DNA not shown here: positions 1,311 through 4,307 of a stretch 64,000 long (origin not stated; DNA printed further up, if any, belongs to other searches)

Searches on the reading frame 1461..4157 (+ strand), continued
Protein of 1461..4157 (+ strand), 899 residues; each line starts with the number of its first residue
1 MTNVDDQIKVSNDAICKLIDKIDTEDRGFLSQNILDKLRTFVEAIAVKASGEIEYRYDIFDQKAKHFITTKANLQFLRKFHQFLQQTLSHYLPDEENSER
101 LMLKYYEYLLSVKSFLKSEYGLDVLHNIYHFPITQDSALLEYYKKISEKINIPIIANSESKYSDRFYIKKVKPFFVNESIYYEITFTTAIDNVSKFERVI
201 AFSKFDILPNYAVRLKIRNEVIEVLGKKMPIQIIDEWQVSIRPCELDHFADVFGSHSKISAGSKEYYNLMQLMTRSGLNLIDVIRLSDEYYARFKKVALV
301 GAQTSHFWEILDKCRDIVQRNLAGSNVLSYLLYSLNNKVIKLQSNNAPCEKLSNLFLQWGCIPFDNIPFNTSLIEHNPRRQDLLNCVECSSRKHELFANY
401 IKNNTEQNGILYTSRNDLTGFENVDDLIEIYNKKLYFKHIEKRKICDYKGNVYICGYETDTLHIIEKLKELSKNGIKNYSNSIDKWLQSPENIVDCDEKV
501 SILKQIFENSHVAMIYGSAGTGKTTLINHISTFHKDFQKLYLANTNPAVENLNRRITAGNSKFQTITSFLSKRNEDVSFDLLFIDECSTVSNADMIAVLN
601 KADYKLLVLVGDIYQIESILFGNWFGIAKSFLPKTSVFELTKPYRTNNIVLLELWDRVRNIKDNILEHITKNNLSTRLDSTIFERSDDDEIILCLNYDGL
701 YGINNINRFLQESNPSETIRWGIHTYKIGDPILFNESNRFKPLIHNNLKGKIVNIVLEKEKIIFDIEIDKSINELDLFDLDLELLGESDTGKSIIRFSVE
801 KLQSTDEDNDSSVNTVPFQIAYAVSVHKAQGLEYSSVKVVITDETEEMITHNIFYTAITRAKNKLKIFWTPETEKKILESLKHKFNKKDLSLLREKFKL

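Call 65: fold_search(model_id=the predicted structure, library=pdb)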
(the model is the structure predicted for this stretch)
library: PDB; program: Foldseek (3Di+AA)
matches with E <= 10: 1245; with E <= 0.001: 98
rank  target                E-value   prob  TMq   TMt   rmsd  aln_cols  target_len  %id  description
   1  3gpl_A                1.7e-13  1.00  0.31  0.47   9.3       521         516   16  Crystal structure of the ternary complex of RecD2 with DNA and ADPNP (released 2009-06-16)
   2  6sjb_D                4.2e-13  1.00  0.32  0.45   9.3       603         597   12  Cryo-EM structure of the RecBCD Chi recognised complex (released 2020-01-01)
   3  8b1t_D                1.2e-12  1.00  0.30  0.41  10.3       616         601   13  RecBCD-DNA in complex with the phage protein Abc2 (released 2022-12-28)
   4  3e1s                  1.8e-12  1.00  0.28  0.44  10.0       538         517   16  Structure of an N-terminal truncation of Deinococcus radiodurans RecD2 (released 2008-08-19)
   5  5ld2_D                5.0e-12  1.00  0.32  0.44   9.2       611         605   12  Cryo-EM structure of RecBCD+DNA complex revealing activated nuclease domain (released 2016-10-05)
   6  3gp8_A                1.2e-11  1.00  0.29  0.43   9.7       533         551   16  Crystal structure of the binary complex of RecD2 with DNA (released 2009-06-16)
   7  8jx6_B                1.7e-11  1.00  0.24  0.40  11.1       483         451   16  Deep-Sea Helicase 9 (DSH9) (released 2023-07-26)
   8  8jx6_A                2.1e-11  1.00  0.24  0.41  10.9       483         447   17  Deep-Sea Helicase 9 (DSH9) (released 2023-07-26)
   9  5mbv_D                2.6e-11  1.00  0.29  0.40  10.3       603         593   12  Cryo-EM structure of Lambda Phage protein GamS bound to RecBCD. (released 2017-01-11)
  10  5fhd_A                2.0e-10  1.00  0.22  0.42  13.6       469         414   16  Structure of Bacteroides sp Pif1 complexed with tailed dsDNA resulting in ssDNA bound complex (released 2016-03-30)
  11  6l3g_A                2.0e-10  1.00  0.22  0.42  13.7       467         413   16  Structural Basis for DNA Unwinding at Forked dsDNA by two coordinating Pif1 helicases (released 2019-12-11)
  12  6l3g_B                3.6e-10  1.00  0.23  0.43  12.9       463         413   16  Structural Basis for DNA Unwinding at Forked dsDNA by two coordinating Pif1 helicases (released 2019-12-11)
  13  5fhf                  3.2e-09  1.00  0.23  0.42  13.6       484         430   16  Crystal structure of Bacteroides sp Pif1 in complex with ADP-AlF4 (released 2016-03-30)
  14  3upu_A                4.3e-09  1.00  0.23  0.40  12.8       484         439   15  Crystal structure of the T4 Phage SF1B Helicase Dda (released 2012-06-20)
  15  5ftb                  4.6e-09  1.00  0.22  0.42  13.5       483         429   15  Crystal structure of Pif1 helicase from Bacteroides in complex with AMPPNP (released 2016-02-03)
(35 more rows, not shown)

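Call 66: search_protein_families(library=phrogs, proteins=[window:1461-4157:+, L001:8205-10001:+], max_evalue=0.001)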
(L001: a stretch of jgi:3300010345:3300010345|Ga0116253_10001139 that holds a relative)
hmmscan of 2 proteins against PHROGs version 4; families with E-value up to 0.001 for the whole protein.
window:1461-4157:+ (899 aa): 4 families
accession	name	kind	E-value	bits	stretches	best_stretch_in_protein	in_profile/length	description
phrog_325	-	DNA, RNA and nucleotide metabolism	1.9e-71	242.6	1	2-876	64-875/986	Dda-like helicase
phrog_4412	-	DNA, RNA and nucleotide metabolism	7e-28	98.4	1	399-877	229-721/743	exonuclease V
phrog_1967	-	DNA, RNA and nucleotide metabolism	8.3e-12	45.5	0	825-880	609-679/776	DNA helicase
phrog_25471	-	unknown function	0.00019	22.6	0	500-557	11-73/162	-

L001:8205-10001:+ (599 aa): 10 families
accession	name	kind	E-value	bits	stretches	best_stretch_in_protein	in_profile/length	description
phrog_4747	-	unknown function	4.5e-64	218.5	2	192-537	260-589/610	-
phrog_3940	-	unknown function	7.7e-21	75.5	1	2-561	4-528/537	-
phrog_8323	-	unknown function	6e-18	65.7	1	1-331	49-385/623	-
phrog_9802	-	unknown function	9.7e-16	58.8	2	145-324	207-341/438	-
phrog_7507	-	unknown function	1.4e-13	52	2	228-326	373-465/483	-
phrog_5836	-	unknown function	1.1e-08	34.5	1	24-333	48-373/1071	-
phrog_19212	-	unknown function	3.6e-07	30.1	1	1-56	1-57/550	-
phrog_1499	-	unknown function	7.6e-07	29.7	1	1-84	3-80/427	-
phrog_293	-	moron, auxiliary metabolic gene and host takeover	9e-07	28.2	0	11-49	436-474/1058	ABC transporter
phrog_21420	-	unknown function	0.00022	20.9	1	260-308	520-567/654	-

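Call 74: find_encoding_contigs(protein=P0242, flank=8000, max_places=2)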
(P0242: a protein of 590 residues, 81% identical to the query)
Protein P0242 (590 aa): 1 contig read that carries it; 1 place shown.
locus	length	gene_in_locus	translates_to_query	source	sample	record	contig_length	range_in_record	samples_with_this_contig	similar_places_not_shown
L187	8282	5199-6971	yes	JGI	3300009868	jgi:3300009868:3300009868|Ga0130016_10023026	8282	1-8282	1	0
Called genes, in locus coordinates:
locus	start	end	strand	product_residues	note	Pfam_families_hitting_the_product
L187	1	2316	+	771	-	?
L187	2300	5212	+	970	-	PF02384:N6_Mtase, PF07669:Eco57I (weak)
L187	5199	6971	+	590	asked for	PF02463:SMC_N, PF11398:DUF2813 (faint), PF13175:AAA_15, PF13476:AAA_23, PF13304:AAA_21, PF13175:AAA_15, PF20469:OLD-like_TOPRIM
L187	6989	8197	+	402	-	PF09903:DUF2130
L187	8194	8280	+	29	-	?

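Call 75: find_encoding_contigs(protein=P0248, flank=8000, max_places=2)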
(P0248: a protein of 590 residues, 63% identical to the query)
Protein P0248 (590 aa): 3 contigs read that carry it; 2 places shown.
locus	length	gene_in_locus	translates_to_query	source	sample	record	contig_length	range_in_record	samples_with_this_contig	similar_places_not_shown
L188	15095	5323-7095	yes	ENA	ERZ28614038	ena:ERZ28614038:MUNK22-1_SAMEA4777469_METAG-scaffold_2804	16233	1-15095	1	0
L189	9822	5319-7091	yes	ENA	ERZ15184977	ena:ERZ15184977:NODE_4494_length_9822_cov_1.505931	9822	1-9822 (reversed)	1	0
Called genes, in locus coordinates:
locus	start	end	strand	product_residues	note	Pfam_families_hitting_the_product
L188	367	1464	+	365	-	PF14381:EDR1_CTR1_ARMC3_pept (faint), PF01841:Transglut_core (weak), PF04473:DUF553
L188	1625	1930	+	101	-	-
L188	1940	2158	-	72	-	PF13560:HTH_31, PF12844:HTH_19, PF01381:HTH_3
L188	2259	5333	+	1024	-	PF02384:N6_Mtase, PF20473:MmeI_Mtase (weak), PF07669:Eco57I (weak), PF18135:Type_ISP_C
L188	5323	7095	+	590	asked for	PF02463:SMC_N, PF11398:DUF2813 (faint), PF13175:AAA_15, PF13476:AAA_23, PF13304:AAA_21, PF13175:AAA_15, PF20469:OLD-like_TOPRIM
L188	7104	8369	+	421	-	PF09903:DUF2130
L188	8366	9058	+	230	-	PF12686:DUF3800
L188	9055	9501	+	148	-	-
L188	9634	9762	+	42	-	-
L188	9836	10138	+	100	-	PF11171:DUF2958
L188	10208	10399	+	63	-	-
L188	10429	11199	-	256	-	PF13814:Replic_Relax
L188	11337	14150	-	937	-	PF26449:DUF8128, PF10412:TrwB_AAD_bind (faint), PF01935:DUF87 (weak)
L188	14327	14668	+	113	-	-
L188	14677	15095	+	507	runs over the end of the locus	PF00239:Resolvase, PF07508:Recombinase, PF13408:Zn_ribbon_recom (faint)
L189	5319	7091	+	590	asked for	PF02463:SMC_N, PF11398:DUF2813 (faint), PF13175:AAA_15, PF13476:AAA_23, PF13304:AAA_21, PF13175:AAA_15, PF20469:OLD-like_TOPRIM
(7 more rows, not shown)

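Call 78: search_protein_families(library=ncbifam, proteins=[L176:9758-10960:+, L188:7104-8366:+, L188:2259-5330:+], max_evalue=0.001)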
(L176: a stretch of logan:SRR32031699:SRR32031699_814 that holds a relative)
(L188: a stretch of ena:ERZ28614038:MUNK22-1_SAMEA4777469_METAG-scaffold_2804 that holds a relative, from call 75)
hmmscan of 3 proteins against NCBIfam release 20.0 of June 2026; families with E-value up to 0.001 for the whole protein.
L176:9758-10960:+ (401 aa): 1 family
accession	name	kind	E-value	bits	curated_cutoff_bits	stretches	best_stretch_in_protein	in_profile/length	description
NF002572.0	PRK02224.1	equivalog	0.00031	19.2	1087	1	6-189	453-629/888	DNA double-strand break repair ATPase Rad50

L188:7104-8366:+ (421 aa): 0 families

L188:2259-5330:+ (1024 aa): 0 families

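Call 82: search_dna_similar(query=window:1461-4157:+, collection=plasmids, mode=protein, max_rows=15, max_evalue=1e-30)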
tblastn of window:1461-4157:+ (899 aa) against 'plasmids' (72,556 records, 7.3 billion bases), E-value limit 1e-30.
Records with a match: 7; places in all: 7; records where one place covers at least 80% of the query: 5.
Best place of each record, by identity: <60% 7.
By first word of the organism name: Rhodococcus 2; Sporosarcina 1; Phocaeicola 1; Lactiplantibacillus 1; Arthrobacter 1; Acinetobacter 1.
By predicted mobility (MOB-suite, as given by PLSDB): non-mobilizable 3; mobilizable 2; conjugative 2.
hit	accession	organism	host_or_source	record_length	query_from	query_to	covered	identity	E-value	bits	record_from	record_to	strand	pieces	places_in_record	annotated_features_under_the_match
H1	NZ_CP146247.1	Sporosarcina psychrophila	cell culture,Middle part of the water ...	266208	4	894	99%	52.6%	0e+0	889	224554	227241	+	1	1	AAA family ATPase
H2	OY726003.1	Phocaeicola massiliensis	-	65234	1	898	100%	51.5%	0e+0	844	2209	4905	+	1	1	record has no annotation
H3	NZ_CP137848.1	Lactiplantibacillus plantarum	-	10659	4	895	99%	47.2%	0e+0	753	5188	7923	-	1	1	ATP-dependent RecD-like DNA helicase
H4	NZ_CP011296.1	Rhodococcus erythropolis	pure culture,soil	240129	1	894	99%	45.0%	0e+0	750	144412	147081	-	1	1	ATP-dependent RecD-like DNA helicase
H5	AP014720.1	Arthrobacter sp. Hiyo8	-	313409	121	899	87%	46.5%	0e+0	692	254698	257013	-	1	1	conserved hypothetical protein (x2)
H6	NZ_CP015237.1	Rhodococcus fascians D188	Chrysanthemum x morifolium,Culture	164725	475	744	30%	53.0%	4e-86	310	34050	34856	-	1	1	none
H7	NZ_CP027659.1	Acinetobacter pittii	fish,pure culture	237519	682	896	24%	57.7%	2e-54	214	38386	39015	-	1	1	none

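Call 83: search_dna_similar(query=window:1461-4157:+, collection=phages, mode=protein, max_rows=15, max_evalue=1e-30)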
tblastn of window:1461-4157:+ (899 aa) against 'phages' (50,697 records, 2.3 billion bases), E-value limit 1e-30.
Records with a match: 2; places in all: 2; records where one place covers at least 80% of the query: 2.
Best place of each record, by identity: <60% 2.
By first word of the organism name: Erysipelothrix 1; Terrisporobacter 1.
By host as written in the record: Erysipelothrix rhusiopathiae ZJ 1; Terrisporobacter petrolearius DSL 1.
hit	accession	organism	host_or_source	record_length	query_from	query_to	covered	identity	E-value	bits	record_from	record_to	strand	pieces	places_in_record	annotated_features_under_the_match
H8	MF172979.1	Erysipelothrix phage phi1605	Erysipelothrix rhusiopathiae ZJ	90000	1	895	100%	45.8%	0e+0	744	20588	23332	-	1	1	RecD-like DNA helicase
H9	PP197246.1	Terrisporobacter phage TPDSL_ph1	Terrisporobacter petrolearius DSL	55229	1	894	99%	44.3%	0e+0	728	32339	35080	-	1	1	Dda-like helicase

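Call 84: get_annotated_region(hit=H3, flank=5000)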
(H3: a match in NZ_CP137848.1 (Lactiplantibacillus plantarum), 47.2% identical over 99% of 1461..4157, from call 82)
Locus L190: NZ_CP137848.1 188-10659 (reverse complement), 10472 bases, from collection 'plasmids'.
description: Lactiplantibacillus plantarum strain beLP1 plasmid unnamed1, complete sequence
organism: Lactiplantibacillus plantarum (NCBI taxid 1590)
taxonomy: Bacteria; Bacillota; Bacilli; Lactobacillales; Lactobacillaceae; Lactiplantibacillus; Lactiplantibacillus plantarum
host: -; source: -; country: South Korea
typing (MOB-suite, as given by PLSDB): mobilizable; replicon rep_cluster_1255; relaxase MOBQ
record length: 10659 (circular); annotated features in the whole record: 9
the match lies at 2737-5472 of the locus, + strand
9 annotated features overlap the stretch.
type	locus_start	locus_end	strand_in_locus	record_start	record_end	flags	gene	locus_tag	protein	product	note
CDS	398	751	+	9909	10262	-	-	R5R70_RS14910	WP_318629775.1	hypothetical protein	-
CDS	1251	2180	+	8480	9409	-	-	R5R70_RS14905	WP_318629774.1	replication initiation protein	-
CDS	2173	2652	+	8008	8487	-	-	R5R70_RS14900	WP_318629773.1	DUF536 domain-containing protein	-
CDS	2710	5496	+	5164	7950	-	-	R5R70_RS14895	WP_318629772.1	ATP-dependent RecD-like DNA helicase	-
CDS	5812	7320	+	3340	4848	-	-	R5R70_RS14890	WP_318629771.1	ATP-binding protein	-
CDS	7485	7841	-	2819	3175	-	-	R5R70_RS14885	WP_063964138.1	type II toxin-antitoxin system YafQ family toxin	-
CDS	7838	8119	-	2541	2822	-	-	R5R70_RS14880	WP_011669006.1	type II toxin-antitoxin system prevent-host-death family antitoxin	GO:0008219 - cell death [Evidence IEA]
CDS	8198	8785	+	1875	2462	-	-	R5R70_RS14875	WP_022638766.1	site-specific integrase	-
CDS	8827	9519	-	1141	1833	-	-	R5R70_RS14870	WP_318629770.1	MobB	-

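Call 85: get_annotated_region(hit=H8, flank=6000)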
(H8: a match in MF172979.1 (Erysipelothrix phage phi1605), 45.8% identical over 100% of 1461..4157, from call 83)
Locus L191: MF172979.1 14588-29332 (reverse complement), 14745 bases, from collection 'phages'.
description: Erysipelothrix phage phi1605, complete genome.
organism: Erysipelothrix phage phi1605 (NCBI taxid 2006938)
taxonomy: Viruses; Duplodnaviria; Heunggongvirae; Uroviricota; Caudoviricetes
host: Erysipelothrix rhusiopathiae ZJ; source: swine; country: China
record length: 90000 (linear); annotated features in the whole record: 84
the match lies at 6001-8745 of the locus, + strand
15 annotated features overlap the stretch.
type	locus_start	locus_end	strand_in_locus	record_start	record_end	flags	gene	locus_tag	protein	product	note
CDS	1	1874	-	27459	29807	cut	-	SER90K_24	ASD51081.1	DNA primase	orf1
CDS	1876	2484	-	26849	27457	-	-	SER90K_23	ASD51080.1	hypothetical protein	-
CDS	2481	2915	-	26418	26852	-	-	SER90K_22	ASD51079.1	hypothetical protein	-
CDS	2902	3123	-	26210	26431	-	-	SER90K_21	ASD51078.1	hypothetical protein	-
CDS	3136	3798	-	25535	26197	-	rha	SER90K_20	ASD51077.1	rha protein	rha protein, phage phi-80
CDS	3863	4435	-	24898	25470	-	-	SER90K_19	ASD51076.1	hypothetical protein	-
CDS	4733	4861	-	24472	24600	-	-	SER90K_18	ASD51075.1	hypothetical protein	-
CDS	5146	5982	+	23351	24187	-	-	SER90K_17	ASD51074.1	hypothetical protein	-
CDS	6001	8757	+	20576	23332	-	-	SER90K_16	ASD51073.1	RecD-like DNA helicase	recD-like DNA helicase YrrC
CDS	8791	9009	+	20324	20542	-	-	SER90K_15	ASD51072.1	hypothetical protein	-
CDS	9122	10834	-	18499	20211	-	resIIs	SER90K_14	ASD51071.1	type IIs restriction endonuclease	-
CDS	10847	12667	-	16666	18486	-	-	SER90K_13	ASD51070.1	methyl-directed repair DNA adenine methylase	dam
CDS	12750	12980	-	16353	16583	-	-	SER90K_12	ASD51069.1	hypothetical protein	-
CDS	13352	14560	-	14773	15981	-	-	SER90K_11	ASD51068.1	site-specific recombinase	rec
CDS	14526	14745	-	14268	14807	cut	-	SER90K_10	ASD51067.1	site-specific recombinase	rec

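Call 89: find_related_loci(query=A5, collection=viral_contigs, flank=6000)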
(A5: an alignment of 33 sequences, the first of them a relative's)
Query A5 (599 aa) in viral_contigs; peptide patterns used: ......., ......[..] (x = any residue, [..] = any of these).
148 stretches matched a pattern; 33 encode a relative of the query (tblastn E <= 1e-3); 33 distinct loci.
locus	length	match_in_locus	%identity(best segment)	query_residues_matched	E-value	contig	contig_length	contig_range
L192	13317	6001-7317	27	3-442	2e-34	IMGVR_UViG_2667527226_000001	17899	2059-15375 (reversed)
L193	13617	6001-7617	29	1-440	5e-31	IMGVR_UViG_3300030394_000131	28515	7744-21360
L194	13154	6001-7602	25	1-527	1e-22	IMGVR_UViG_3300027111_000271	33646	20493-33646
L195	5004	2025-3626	25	1-527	1e-22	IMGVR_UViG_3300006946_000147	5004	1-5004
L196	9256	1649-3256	24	1-529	5e-22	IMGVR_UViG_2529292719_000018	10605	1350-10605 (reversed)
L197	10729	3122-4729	24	1-529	8e-22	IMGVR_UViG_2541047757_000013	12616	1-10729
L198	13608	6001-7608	24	1-529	8e-22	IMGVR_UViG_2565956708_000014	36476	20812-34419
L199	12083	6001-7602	25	1-527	2e-21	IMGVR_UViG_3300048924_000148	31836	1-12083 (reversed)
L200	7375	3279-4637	26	1-440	3e-21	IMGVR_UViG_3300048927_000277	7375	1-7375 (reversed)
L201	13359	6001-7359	25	1-440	8e-20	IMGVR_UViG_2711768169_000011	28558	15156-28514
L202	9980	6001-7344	24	3-440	1e-18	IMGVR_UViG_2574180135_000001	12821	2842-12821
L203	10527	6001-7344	24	3-440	1e-18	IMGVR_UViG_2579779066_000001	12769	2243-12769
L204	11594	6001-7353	25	1-440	3e-17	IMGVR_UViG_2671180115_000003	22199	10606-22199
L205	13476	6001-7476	28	1-476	4e-16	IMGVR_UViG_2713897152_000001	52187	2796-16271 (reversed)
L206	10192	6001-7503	23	1-447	3e-15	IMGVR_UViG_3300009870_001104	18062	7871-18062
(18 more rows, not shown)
